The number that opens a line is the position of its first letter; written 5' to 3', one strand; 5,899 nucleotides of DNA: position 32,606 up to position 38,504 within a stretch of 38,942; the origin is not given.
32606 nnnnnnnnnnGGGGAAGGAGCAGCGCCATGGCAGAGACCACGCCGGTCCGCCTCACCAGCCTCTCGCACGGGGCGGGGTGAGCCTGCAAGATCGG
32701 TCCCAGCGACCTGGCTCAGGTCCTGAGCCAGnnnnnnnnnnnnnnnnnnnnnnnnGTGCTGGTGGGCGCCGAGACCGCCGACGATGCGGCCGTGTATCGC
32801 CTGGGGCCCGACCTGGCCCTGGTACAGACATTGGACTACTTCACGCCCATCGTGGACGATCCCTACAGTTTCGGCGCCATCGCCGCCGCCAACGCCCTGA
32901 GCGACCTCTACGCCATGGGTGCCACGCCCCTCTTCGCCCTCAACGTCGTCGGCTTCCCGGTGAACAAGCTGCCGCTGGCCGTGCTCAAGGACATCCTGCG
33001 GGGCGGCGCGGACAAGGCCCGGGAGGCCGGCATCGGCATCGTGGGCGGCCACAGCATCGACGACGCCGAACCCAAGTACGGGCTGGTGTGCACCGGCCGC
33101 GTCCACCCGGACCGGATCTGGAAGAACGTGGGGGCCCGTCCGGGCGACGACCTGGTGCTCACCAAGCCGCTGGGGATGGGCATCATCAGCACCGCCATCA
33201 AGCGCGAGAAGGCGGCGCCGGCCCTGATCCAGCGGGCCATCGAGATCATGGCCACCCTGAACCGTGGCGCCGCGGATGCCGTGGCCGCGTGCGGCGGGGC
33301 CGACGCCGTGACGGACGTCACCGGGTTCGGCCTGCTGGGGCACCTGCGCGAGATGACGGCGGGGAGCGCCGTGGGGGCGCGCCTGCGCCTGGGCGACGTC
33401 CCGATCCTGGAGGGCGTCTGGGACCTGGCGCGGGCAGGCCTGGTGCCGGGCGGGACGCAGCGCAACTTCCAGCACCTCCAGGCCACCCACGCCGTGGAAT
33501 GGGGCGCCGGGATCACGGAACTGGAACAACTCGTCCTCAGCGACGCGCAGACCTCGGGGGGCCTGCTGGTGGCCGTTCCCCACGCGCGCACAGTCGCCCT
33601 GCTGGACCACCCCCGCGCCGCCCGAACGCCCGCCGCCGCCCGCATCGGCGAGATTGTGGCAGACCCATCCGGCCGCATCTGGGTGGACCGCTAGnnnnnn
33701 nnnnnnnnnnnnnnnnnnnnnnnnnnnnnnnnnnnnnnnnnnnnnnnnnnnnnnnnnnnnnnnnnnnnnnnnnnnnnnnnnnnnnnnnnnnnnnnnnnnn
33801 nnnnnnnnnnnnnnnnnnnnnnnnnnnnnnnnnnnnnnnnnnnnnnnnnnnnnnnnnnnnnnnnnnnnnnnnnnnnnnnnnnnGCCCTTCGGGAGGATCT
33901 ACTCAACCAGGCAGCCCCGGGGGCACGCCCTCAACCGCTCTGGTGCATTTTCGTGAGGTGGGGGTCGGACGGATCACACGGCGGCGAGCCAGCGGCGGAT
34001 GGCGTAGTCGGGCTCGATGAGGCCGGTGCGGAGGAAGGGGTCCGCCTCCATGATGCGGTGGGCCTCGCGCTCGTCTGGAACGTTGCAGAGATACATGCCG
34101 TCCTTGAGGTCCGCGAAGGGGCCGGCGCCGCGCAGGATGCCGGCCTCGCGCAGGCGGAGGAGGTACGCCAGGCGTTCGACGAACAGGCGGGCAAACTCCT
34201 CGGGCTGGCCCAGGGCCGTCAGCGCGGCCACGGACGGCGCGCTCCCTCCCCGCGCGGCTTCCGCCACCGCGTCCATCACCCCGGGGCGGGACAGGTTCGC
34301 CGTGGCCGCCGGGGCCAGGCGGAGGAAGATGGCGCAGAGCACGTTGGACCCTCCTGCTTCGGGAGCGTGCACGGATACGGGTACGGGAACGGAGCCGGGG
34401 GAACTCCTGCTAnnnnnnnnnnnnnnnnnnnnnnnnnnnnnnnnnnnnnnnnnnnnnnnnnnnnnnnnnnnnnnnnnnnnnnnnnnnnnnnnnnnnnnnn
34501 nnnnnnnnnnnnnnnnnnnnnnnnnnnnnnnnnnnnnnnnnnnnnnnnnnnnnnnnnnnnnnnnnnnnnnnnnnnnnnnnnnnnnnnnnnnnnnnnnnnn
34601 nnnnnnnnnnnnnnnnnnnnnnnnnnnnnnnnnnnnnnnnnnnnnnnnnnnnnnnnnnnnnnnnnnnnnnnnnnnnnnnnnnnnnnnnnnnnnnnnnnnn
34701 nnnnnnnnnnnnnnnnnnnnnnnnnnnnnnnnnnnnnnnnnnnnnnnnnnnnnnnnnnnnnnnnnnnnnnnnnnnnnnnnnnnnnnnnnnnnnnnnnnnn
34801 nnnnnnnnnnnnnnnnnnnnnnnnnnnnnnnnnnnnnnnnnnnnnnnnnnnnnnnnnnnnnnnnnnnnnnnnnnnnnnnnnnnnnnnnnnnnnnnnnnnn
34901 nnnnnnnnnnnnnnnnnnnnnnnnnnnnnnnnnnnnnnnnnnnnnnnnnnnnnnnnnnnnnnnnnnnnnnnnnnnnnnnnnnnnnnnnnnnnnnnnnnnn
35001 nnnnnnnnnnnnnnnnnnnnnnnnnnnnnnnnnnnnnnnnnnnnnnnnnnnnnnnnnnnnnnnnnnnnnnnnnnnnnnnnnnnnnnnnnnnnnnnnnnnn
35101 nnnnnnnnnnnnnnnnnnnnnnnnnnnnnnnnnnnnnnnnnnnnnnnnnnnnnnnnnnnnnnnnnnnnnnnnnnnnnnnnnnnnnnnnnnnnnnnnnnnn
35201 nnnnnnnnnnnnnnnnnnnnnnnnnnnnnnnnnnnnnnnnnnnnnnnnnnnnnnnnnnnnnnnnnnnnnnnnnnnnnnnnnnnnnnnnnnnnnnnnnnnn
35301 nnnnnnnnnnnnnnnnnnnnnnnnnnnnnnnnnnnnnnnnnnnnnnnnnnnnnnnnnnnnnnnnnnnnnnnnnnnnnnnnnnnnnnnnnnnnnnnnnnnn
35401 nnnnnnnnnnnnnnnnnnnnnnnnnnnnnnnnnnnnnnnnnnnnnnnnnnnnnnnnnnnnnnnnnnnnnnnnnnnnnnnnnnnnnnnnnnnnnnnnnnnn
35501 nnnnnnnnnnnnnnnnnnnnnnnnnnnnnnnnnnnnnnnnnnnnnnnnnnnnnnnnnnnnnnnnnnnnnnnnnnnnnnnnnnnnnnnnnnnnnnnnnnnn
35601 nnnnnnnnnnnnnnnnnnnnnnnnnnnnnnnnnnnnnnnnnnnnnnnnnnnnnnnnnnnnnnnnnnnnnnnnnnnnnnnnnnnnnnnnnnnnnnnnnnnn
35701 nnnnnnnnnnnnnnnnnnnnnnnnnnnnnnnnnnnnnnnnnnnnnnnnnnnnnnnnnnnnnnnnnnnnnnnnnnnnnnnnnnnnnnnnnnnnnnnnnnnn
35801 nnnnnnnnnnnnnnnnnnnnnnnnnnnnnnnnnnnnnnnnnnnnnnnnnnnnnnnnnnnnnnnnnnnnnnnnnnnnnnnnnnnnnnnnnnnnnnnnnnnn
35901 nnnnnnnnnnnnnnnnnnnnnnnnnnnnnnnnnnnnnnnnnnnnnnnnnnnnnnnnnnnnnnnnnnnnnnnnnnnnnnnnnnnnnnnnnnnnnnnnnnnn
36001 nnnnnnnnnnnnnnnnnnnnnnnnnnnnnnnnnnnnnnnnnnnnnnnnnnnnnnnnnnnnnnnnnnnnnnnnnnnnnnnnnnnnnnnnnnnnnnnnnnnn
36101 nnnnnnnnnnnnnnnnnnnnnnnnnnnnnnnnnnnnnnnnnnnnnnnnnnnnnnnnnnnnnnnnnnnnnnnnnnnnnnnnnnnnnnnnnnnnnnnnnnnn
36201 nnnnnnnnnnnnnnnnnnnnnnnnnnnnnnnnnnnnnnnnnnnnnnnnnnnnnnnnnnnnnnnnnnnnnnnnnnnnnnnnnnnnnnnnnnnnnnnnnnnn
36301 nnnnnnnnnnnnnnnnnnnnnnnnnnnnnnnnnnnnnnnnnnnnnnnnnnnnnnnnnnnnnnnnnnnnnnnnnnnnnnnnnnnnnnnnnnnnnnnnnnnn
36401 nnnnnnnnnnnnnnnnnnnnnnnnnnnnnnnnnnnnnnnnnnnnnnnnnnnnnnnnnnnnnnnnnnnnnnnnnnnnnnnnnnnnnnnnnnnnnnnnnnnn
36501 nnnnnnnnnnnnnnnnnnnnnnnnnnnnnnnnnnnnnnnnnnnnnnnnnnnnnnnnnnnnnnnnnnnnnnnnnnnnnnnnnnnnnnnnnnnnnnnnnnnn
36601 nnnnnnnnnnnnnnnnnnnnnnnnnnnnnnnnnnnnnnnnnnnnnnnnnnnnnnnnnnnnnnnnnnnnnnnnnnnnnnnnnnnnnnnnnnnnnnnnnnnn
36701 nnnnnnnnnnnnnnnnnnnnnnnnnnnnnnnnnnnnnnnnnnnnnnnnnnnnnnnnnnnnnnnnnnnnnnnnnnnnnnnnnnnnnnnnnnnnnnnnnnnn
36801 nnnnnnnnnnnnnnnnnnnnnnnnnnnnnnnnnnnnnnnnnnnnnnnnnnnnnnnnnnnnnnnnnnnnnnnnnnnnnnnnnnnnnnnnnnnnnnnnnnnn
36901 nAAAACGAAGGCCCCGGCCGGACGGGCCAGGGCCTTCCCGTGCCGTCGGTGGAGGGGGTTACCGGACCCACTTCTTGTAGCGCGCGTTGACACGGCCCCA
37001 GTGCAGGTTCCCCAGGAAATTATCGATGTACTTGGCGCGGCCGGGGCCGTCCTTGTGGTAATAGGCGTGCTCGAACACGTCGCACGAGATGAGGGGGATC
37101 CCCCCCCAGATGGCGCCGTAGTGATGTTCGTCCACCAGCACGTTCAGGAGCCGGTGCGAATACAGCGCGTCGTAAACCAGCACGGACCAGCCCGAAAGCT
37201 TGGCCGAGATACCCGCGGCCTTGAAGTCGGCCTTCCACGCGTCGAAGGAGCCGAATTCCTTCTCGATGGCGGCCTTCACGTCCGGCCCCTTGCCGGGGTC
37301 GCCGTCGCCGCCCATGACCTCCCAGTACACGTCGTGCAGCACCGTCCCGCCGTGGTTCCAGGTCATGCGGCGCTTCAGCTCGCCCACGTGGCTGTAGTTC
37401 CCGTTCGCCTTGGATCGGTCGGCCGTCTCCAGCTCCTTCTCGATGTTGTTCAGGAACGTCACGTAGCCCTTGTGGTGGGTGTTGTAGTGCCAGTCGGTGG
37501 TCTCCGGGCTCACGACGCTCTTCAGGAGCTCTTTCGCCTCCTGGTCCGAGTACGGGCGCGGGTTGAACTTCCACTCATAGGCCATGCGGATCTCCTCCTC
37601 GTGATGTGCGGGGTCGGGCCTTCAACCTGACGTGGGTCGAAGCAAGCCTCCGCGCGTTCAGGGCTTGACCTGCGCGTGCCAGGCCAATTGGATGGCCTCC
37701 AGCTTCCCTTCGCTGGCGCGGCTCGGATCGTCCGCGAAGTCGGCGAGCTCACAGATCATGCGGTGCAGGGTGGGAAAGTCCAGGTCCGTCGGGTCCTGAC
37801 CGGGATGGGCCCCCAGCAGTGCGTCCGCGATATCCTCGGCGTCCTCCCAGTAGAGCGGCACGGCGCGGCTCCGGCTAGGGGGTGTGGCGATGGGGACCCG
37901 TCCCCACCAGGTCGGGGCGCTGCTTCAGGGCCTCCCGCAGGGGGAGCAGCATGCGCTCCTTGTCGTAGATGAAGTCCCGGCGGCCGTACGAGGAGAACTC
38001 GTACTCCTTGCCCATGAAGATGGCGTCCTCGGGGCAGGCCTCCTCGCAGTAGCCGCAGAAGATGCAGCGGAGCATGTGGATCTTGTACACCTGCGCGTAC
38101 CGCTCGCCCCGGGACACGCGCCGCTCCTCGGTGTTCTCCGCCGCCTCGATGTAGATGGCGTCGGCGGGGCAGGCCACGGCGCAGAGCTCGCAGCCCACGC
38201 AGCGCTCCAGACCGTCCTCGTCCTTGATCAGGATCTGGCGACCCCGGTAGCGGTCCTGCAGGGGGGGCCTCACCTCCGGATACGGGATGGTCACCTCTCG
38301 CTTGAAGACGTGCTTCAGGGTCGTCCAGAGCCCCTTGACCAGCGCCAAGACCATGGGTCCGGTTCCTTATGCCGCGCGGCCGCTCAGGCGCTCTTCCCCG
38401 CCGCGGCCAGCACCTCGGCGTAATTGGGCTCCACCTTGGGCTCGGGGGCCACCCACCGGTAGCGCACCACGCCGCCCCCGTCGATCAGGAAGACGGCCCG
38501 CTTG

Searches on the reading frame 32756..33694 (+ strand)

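Call 33: search_protein_families(library=pfam, proteins=[window:32756-33694:+], max_evalue=0.01)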
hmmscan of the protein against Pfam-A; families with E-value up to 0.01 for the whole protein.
window:32756-33694:+ (312 aa): 2 families
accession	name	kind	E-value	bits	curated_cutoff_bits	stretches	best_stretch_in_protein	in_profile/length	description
PF00586.29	AIRS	-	3.8e-29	101.8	24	1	9-116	2-112/112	AIR synthase related protein, N-terminal domain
PF02769.27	AIRS_C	-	5.3e-18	66.1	23.1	1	128-310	1-155/156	AIR synthase related protein, C-terminal domain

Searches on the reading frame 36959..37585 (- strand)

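Call 33: search_protein_families(library=pfam, proteins=[window:36959-37585:-], max_evalue=0.01)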
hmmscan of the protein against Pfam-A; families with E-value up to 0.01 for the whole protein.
window:36959-37585:- (208 aa): 2 families
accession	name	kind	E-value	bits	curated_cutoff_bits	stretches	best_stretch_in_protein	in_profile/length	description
PF02777.23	Sod_Fe_C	-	6.9e-24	84.3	20.9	1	102-202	4-102/102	Iron/manganese superoxide dismutases, C-terminal domain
PF00081.27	Sod_Fe_N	-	1.7e-14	54.5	27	1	20-91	13-81/82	Iron/manganese superoxide dismutases, alpha-hairpin domain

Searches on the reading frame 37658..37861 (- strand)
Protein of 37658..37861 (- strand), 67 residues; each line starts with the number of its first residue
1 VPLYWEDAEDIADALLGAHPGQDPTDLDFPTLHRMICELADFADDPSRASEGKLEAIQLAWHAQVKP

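Call 33: search_protein_families(library=pfam, proteins=[window:37658-37861:-], max_evalue=0.01)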
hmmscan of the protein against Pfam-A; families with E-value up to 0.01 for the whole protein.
window:37658-37861:- (67 aa): 1 family
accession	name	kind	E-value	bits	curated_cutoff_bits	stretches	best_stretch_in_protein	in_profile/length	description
PF04384.18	Fe-S_assembly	-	2.6e-22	79.7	25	1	3-64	1-62/64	Iron-sulphur cluster assembly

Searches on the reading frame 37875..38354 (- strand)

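Call 33: search_protein_families(library=pfam, proteins=[window:37875-38354:-], max_evalue=0.01)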
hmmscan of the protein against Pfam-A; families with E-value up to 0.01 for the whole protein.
window:37875-38354:- (159 aa): 14 families
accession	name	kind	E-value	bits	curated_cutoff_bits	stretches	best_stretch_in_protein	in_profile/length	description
PF00037.32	Fer4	-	5.1e-15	55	21.1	2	91-112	2-23/24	4Fe-4S binding domain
PF12838.12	Fer4_7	-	5.6e-15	56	27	2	51-111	1-52/52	4Fe-4S dicluster domain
PF13484.11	Fer4_16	-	4.3e-10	40.6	30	2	51-80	1-29/66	4Fe-4S double cluster binding domain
PF13187.11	Fer4_9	-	9e-10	38.9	27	2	51-112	1-52/52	4Fe-4S dicluster domain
PF13183.11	Fer4_8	-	2.4e-09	38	27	2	49-110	2-67/68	4Fe-4S dicluster domain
PF14697.11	Fer4_21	-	1.3e-08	35.3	35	1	50-67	39-57/59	4Fe-4S dicluster domain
PF13237.11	Fer4_10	-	5e-08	33.2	25.5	1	49-108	6-53/53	4Fe-4S dicluster domain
PF12837.12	Fer4_6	-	7.4e-08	32.4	25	2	50-67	7-24/24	4Fe-4S binding domain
PF12797.12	Fer4_2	-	9.4e-08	32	24.5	2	49-64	7-22/22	4Fe-4S binding domain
PF13534.11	Fer4_17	-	2.5e-06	28.4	22.2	1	51-110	1-59/61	4Fe-4S dicluster domain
PF12798.12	Fer4_3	-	2.9e-05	25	27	1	97-111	1-15/15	4Fe-4S binding domain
PF25160.1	LdpA_Fe-S-bd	-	3.8e-05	23.8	27.6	0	50-68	26-44/49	LdpA Fe-S cluster-binding domain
PF12800.12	Fer4_4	-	5.2e-05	23.7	24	1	50-64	2-16/17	4Fe-4S binding domain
PF17179.9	Fer4_22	-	0.0014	19.9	27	0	35-64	64-93/95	4Fe-4S dicluster domain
